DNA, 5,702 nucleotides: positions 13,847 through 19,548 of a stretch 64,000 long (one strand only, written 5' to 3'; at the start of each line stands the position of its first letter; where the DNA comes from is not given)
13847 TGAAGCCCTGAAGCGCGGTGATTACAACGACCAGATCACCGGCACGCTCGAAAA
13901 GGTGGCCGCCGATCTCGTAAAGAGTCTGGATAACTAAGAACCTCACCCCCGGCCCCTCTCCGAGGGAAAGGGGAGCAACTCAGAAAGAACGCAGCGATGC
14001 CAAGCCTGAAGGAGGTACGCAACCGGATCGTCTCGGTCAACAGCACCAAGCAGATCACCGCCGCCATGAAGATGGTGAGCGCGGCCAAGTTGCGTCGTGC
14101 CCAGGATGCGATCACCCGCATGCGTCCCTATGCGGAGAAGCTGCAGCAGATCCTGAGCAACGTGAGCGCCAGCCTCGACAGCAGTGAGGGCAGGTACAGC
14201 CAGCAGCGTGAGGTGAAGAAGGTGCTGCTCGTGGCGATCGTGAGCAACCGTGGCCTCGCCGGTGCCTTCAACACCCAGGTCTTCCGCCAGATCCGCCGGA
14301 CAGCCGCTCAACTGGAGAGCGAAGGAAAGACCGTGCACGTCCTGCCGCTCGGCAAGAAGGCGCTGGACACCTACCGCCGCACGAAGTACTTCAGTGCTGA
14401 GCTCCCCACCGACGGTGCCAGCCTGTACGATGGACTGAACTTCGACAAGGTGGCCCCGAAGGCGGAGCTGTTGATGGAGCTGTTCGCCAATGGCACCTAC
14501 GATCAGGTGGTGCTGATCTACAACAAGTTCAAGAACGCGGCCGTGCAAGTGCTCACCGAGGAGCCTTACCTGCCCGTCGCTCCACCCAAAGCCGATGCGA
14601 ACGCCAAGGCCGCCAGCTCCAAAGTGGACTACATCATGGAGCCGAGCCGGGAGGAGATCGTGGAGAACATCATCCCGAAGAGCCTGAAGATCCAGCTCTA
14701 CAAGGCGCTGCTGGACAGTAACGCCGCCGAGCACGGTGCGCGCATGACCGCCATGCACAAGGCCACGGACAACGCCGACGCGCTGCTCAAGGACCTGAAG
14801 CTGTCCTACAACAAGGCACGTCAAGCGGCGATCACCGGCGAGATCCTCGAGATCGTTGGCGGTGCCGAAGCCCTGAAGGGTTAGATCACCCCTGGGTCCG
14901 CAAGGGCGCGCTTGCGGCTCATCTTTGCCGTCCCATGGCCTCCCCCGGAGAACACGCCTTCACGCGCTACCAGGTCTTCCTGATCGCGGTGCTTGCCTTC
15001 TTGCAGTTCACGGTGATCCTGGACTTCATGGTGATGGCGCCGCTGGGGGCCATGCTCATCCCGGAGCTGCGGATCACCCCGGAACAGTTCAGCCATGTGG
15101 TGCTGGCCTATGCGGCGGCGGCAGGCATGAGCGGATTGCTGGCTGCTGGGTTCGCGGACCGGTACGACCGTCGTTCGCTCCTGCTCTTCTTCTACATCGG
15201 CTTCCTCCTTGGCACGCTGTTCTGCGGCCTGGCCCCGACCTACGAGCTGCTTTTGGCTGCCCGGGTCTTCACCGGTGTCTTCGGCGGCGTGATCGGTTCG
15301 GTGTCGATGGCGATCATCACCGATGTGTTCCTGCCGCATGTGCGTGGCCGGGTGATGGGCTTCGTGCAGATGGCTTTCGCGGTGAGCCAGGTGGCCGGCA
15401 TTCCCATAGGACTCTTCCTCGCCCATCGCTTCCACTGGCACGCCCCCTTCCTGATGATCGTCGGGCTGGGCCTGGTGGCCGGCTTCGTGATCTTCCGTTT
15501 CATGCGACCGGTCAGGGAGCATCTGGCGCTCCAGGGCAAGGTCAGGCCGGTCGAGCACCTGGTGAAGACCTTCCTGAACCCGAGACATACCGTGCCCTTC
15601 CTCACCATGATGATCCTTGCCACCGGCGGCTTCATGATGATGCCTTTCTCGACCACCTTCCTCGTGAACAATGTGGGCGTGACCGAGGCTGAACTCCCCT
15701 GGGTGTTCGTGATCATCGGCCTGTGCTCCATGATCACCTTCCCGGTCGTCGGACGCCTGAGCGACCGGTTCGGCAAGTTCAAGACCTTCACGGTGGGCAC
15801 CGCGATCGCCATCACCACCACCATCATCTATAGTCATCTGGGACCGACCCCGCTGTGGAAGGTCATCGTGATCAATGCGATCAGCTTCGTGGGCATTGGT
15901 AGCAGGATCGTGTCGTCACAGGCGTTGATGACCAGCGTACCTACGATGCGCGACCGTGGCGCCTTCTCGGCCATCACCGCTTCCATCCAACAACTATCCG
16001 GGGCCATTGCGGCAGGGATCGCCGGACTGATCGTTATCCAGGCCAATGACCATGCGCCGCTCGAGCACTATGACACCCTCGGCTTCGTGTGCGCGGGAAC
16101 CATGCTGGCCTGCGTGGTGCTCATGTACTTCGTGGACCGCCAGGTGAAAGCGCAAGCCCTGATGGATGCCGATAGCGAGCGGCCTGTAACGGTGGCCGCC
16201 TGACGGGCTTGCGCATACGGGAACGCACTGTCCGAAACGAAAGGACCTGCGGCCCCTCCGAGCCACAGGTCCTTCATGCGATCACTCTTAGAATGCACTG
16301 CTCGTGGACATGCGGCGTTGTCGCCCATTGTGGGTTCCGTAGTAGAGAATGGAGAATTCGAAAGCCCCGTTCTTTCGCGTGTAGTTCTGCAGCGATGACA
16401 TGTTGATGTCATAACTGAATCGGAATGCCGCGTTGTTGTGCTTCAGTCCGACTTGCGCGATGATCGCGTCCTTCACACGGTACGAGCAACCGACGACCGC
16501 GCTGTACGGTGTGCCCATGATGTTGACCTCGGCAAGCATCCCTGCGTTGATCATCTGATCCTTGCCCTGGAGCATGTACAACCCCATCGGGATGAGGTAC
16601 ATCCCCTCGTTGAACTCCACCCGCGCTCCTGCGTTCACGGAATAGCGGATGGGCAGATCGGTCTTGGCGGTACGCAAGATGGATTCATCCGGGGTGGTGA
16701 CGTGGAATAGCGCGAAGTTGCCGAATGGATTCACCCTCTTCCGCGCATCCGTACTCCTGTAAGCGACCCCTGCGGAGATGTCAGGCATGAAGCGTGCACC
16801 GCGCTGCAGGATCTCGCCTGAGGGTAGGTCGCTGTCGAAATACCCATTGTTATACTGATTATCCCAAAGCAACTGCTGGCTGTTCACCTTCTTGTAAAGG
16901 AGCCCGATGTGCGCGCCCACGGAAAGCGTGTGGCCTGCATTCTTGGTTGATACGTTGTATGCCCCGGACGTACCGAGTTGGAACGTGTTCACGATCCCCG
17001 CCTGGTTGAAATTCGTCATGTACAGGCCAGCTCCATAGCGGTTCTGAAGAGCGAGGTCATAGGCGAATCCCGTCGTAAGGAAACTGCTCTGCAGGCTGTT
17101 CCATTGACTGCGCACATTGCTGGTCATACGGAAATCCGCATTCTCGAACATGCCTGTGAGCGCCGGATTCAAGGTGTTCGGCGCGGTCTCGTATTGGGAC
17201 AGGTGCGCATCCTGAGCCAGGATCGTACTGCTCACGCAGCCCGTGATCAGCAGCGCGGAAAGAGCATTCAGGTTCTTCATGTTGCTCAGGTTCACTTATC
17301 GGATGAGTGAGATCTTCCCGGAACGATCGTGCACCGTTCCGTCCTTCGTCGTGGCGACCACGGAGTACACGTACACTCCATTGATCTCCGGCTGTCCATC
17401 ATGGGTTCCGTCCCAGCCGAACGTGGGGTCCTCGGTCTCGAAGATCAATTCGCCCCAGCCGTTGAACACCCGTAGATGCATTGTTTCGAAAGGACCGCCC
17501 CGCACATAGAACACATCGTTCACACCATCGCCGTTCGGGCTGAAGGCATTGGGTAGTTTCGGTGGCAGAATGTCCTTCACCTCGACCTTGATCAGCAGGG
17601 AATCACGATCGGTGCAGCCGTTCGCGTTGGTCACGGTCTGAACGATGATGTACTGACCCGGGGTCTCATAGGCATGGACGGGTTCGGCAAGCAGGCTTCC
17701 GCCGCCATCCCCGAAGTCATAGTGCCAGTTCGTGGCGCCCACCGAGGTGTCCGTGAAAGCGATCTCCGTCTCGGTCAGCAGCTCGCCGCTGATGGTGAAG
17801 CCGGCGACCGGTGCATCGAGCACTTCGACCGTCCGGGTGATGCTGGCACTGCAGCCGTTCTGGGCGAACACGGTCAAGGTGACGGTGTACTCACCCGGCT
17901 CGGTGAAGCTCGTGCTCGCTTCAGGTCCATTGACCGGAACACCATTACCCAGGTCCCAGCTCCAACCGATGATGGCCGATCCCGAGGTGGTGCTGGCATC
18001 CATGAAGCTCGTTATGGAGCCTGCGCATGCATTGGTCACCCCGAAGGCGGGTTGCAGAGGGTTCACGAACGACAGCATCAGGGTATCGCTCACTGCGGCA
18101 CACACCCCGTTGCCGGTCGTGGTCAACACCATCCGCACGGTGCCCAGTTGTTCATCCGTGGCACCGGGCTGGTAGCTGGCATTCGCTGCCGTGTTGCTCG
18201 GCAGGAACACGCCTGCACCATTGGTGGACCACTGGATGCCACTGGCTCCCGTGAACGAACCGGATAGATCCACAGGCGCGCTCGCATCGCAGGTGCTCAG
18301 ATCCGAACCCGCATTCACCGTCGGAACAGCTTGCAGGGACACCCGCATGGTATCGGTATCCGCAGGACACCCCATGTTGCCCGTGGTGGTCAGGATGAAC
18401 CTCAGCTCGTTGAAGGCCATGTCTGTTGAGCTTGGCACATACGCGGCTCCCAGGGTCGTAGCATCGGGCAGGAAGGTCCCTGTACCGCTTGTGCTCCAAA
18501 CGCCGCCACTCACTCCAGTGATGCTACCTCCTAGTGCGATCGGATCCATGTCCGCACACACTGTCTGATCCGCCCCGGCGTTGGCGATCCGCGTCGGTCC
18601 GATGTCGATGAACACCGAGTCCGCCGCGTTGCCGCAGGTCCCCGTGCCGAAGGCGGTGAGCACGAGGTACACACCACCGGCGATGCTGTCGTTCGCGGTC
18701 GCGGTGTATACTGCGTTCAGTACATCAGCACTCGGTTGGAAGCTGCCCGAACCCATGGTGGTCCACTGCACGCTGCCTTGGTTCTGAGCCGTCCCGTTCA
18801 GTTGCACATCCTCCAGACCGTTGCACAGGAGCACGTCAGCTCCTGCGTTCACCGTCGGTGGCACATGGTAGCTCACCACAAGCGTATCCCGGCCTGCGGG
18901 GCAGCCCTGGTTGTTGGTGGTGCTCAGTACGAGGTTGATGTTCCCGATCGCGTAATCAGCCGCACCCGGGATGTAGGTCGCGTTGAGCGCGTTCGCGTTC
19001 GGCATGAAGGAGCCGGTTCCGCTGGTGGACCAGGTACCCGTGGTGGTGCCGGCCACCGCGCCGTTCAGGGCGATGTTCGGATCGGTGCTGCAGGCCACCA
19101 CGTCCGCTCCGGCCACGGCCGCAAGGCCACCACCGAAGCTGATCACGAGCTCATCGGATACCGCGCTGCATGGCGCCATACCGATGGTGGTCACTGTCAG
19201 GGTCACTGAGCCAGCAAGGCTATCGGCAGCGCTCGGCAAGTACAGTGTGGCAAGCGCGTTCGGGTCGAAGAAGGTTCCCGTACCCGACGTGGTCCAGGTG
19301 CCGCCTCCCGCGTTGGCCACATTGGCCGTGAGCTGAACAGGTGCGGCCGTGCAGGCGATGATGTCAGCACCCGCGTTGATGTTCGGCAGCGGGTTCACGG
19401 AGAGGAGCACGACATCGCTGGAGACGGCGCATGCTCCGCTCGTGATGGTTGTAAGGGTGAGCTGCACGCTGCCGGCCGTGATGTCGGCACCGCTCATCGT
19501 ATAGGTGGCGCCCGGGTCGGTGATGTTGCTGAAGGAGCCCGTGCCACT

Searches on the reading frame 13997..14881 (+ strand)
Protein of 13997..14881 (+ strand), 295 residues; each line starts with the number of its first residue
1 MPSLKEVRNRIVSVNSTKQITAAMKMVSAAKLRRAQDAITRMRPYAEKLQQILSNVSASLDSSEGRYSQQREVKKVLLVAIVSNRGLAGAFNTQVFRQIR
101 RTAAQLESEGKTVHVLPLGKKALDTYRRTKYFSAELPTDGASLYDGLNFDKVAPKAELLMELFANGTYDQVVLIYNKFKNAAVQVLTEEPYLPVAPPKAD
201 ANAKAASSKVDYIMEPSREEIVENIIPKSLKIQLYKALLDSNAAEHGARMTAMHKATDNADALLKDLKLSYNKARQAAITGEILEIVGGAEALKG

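Call 37: list_cluster_members(proteins=[window:13997-14881:+, window:12357-13934:+, window:14935-16200:+, window:16291-17280:-, window:16291-17295:-])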
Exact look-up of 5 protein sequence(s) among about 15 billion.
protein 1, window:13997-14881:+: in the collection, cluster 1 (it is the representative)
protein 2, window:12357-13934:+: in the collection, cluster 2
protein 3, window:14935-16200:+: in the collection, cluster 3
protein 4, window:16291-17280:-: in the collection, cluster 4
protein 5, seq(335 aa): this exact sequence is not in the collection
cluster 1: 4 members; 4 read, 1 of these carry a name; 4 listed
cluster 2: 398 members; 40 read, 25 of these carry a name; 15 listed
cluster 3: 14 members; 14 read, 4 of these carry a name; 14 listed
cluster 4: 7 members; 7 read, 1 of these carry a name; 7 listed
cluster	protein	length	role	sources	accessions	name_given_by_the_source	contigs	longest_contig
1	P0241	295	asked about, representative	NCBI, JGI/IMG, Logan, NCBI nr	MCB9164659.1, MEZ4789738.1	MAG: ATP synthase F1 subunit gamma [Flavobacteriales bacterium] | ATP synthase F1 subunit gamma [Flavobacteriales bacterium]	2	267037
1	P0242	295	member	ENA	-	-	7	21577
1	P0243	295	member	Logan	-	-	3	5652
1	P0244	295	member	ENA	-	-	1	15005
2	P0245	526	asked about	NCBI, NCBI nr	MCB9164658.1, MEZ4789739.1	MAG: F0F1 ATP synthase subunit alpha [Flavobacteriales bacterium] | F0F1 ATP synthase subunit alpha [Flavobacteriales bacterium]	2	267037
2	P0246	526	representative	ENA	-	-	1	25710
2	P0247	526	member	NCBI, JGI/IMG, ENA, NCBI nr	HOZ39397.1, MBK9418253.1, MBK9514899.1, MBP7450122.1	MAG: F0F1 ATP synthase subunit alpha [Flavobacteriales bacterium] | F-type H+-transporting ATPase subunit alpha | F0F1 ATP synthase subunit alpha [Flavobacteriales bacterium]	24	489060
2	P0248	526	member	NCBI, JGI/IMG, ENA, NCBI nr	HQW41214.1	MAG TPA: F0F1 ATP synthase subunit alpha [Flavobacteriales bacterium] | F0F1 ATP synthase subunit alpha [Flavobacteriales bacterium]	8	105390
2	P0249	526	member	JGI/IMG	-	F-type H+-transporting ATPase subunit alpha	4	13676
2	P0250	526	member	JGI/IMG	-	F-type H+-transporting ATPase subunit alpha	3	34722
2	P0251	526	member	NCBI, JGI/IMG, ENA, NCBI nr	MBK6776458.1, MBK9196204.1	MAG: F0F1 ATP synthase subunit alpha [Flavobacteriales bacterium] | F0F1 ATP synthase subunit alpha [Flavobacteriales bacterium]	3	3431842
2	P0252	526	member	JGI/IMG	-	F-type H+-transporting ATPase subunit alpha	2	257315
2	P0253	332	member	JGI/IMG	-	F-type H+-transporting ATPase subunit alpha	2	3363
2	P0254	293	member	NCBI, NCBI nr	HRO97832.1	MAG TPA: F0F1 ATP synthase subunit alpha, partial [Flavobacteriales bacterium] | F0F1 ATP synthase subunit alpha [Flavobacteriales bacterium]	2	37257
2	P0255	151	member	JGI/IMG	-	F-type H+-transporting ATPase subunit alpha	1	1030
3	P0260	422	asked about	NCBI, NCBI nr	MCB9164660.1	MAG: MFS transporter [Flavobacteriales bacterium] | MFS transporter [Flavobacteriales bacterium]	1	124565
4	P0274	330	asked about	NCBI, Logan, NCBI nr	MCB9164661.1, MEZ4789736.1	MAG: PorP/SprF family type IX secretion system membrane protein [Flavobacteriales ... | PorP/SprF family type IX secretion system membrane protein [Flavobacteriales bacterium]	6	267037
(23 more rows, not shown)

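Call 38: find_encoding_contigs(protein=P0274, flank=10000, max_places=8)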
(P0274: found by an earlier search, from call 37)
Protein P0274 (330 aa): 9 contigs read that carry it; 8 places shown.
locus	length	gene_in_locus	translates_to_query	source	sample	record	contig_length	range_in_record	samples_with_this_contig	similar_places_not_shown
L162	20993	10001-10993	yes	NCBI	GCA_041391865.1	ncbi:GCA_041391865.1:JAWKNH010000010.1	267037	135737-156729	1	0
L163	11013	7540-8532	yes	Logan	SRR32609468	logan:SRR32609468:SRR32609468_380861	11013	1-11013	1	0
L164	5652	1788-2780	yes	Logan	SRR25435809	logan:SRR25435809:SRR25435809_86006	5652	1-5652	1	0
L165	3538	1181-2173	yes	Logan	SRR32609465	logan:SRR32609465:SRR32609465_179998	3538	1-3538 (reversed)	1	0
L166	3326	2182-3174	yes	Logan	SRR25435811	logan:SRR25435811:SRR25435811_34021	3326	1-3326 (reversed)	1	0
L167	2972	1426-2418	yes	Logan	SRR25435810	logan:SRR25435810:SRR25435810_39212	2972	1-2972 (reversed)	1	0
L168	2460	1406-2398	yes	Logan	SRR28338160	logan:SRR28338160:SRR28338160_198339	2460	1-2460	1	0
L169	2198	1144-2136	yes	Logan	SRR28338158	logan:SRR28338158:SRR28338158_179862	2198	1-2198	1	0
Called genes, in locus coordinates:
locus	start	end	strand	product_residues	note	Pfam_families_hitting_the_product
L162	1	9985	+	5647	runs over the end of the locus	PF00801:PKD, PF18911:PKD_4, PF13585:CHU_C, PF18911:PKD_4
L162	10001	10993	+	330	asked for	PF11751:PorP_SprF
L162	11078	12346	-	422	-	PF00083:Sugar_tr, PF07690:MFS_1, PF13347:MFS_2, PF07690:MFS_1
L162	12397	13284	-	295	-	PF00231:ATP-synt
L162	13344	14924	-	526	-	PF02874:ATP-synt_ab_N, PF00006:ATP-synt_ab, PF00306:ATP-synt_ab_C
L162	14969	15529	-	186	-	PF00213:OSCP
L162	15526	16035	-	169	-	PF00430:ATP-synt_B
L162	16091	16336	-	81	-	PF00137:ATP-synt_C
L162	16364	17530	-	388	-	PF28541:DUF8433, PF00119:ATP-synt_A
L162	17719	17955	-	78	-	PF09527:ATPase_gene1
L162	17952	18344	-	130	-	-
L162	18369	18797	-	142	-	PF04519:Bactofilin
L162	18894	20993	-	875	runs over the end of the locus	PF13424:TPR_12 (faint)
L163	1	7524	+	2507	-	?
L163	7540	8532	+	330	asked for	PF11751:PorP_SprF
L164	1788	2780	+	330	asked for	PF11751:PorP_SprF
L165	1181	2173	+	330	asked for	PF11751:PorP_SprF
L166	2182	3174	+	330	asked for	PF11751:PorP_SprF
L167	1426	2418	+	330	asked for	PF11751:PorP_SprF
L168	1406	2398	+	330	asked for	PF11751:PorP_SprF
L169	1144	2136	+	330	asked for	PF11751:PorP_SprF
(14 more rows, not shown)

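Call 43: find_encoding_contigs(protein=P0260, flank=10000, max_places=4)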
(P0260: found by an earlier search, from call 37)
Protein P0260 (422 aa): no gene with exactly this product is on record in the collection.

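Call 44: find_encoding_contigs(protein=P0245, flank=10000, max_places=4)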
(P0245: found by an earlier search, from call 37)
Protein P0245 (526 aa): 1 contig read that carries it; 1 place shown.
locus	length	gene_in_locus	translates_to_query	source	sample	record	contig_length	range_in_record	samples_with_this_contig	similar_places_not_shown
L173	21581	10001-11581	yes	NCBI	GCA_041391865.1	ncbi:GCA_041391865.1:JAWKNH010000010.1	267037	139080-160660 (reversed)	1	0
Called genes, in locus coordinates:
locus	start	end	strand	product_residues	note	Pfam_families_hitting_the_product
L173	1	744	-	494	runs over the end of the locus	PF03321:GH3, PF23571:GH3_M, PF23572:GH3_C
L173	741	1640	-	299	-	PF01551:Peptidase_M23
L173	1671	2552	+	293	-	PF01522:Polysacc_deac_1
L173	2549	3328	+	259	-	PF00551:Formyl_trans_N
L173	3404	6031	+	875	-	PF13424:TPR_12 (faint)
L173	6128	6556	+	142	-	PF04519:Bactofilin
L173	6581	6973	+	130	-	-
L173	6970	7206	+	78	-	PF09527:ATPase_gene1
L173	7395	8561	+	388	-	PF28541:DUF8433, PF00119:ATP-synt_A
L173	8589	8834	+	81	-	PF00137:ATP-synt_C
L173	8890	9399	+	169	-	PF00430:ATP-synt_B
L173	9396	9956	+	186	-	PF00213:OSCP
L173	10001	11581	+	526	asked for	PF02874:ATP-synt_ab_N, PF00006:ATP-synt_ab, PF00306:ATP-synt_ab_C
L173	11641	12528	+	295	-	PF00231:ATP-synt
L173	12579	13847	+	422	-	PF00083:Sugar_tr, PF07690:MFS_1, PF13347:MFS_2, PF07690:MFS_1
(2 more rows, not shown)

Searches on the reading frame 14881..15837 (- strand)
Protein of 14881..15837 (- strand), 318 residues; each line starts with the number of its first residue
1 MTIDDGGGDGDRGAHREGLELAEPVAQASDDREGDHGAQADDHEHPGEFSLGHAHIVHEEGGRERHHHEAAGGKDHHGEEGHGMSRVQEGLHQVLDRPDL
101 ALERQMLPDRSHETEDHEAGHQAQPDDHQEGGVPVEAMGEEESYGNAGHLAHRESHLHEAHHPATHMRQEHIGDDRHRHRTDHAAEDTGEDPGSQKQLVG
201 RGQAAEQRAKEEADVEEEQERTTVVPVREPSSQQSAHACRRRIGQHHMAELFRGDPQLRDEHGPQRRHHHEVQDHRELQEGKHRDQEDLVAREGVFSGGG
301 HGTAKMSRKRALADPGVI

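Call 34: find_encoding_contigs(protein=window:14881-15837:-, flank=10000, max_places=5)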
Protein window:14881-15837:- (318 aa): no gene with exactly this product is on record in the collection.

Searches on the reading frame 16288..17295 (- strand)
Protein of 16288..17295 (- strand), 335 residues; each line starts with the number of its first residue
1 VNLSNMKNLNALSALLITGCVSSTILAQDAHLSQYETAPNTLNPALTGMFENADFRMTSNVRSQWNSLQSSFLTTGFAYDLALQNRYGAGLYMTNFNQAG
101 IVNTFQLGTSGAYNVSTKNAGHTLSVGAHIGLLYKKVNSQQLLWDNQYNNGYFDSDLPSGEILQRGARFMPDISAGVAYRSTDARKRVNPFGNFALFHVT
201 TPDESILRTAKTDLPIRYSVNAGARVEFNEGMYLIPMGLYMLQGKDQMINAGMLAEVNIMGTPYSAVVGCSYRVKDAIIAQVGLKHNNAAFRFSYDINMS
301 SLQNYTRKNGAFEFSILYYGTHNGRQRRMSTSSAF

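Call 33: find_encoding_contigs(protein=window:16288-17295:-, flank=10000, max_places=5)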
Protein window:16288-17295:- (335 aa): no gene with exactly this product is on record in the collection.

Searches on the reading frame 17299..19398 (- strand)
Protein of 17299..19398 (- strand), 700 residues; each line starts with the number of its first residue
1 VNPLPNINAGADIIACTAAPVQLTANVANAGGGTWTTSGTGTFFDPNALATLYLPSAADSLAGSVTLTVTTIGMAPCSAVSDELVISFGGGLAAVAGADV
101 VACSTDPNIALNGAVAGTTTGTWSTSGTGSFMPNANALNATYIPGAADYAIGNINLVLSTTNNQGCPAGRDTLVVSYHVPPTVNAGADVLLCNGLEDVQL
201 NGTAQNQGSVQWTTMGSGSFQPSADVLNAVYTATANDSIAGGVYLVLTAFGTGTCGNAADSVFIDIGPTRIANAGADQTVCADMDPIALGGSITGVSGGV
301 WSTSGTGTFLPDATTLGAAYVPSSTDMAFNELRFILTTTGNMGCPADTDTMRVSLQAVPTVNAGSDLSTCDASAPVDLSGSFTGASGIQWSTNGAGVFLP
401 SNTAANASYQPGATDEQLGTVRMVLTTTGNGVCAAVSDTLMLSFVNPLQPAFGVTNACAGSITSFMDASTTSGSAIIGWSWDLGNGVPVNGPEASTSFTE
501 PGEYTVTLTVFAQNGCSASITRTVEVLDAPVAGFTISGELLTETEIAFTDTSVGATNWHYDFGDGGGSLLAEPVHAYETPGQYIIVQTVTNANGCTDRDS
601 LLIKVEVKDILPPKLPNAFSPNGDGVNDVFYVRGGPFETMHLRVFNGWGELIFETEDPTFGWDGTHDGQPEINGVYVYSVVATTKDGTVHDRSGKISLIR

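Call 35: find_homologous_proteins(query=window:17299-19398:-, max_evalue=1e-50)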
Query window:17299-19398:- (700 aa): 291 proteins with E <= 1e-50 among 8000 candidates; the best 120 are listed.
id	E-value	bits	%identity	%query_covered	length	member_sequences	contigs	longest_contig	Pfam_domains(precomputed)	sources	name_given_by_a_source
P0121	0.0e+0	1395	81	94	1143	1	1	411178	PF00801.27,PF13585.13,PF18911.7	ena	-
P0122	0.0e+0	1319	68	99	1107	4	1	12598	PF00801.27,PF13585.13,PF18911.7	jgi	jgi:gliding motility-associated-like protein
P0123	0.0e+0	1289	80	100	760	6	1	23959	PF00801.27,PF13585.13,PF18911.7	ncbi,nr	ncbi:MAG TPA: gliding motility-associated C-terminal domain-containing protein, partial [Flavobacter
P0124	0.0e+0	1271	70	100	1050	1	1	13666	PF00801.27,PF13585.13,PF18911.7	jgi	-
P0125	0.0e+0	1246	49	100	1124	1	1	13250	PF00801.27,PF13585.13,PF18911.7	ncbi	-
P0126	0.0e+0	1166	73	57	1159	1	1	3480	-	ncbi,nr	ncbi:MAG: hypothetical protein JNM91_10615, partial [Flavobacteriales bacterium]|nr:hypothetical pro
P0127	0.0e+0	1152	72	100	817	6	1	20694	PF00801.27,PF13585.13,PF18911.7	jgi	jgi:gliding motility-associated-like protein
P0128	0.0e+0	1116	79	88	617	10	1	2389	PF00801.27,PF13585.13,PF18911.7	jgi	-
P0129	0.0e+0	1073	73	94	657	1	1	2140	PF00801.27,PF13585.13,PF18911.7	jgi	jgi:gliding motility-associated-like protein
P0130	0.0e+0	1056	67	100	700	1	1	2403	PF00801.27,PF13585.13,PF18911.7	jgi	jgi:gliding motility-associated-like protein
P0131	0.0e+0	1041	69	97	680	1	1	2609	PF00801.27,PF13585.13,PF18911.7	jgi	-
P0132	3.3e-287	973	62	100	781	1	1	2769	PF00801.27,PF13585.13,PF18911.7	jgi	jgi:gliding motility-associated-like protein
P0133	2.3e-286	970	64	100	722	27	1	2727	PF00801.27,PF13585.13,PF18911.7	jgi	-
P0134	9.8e-269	912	77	64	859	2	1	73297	-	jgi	jgi:hypothetical protein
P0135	2.2e-265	901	65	89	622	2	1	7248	PF00801.27,PF13585.13,PF18911.7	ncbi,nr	ncbi:MAG: gliding motility-associated C-terminal domain-containing protein, partial [Bacteroidetes b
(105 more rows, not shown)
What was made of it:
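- Closest known: SprB-like giant T9SS adhesins of Bacteroidota with an adjacent PorP/SprF gene. Same: A giant repetitive cell-surface protein with PKD and CHU_C (type B C-terminal) domains, followed by a PorP/SprF gene (calls 35, 38).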
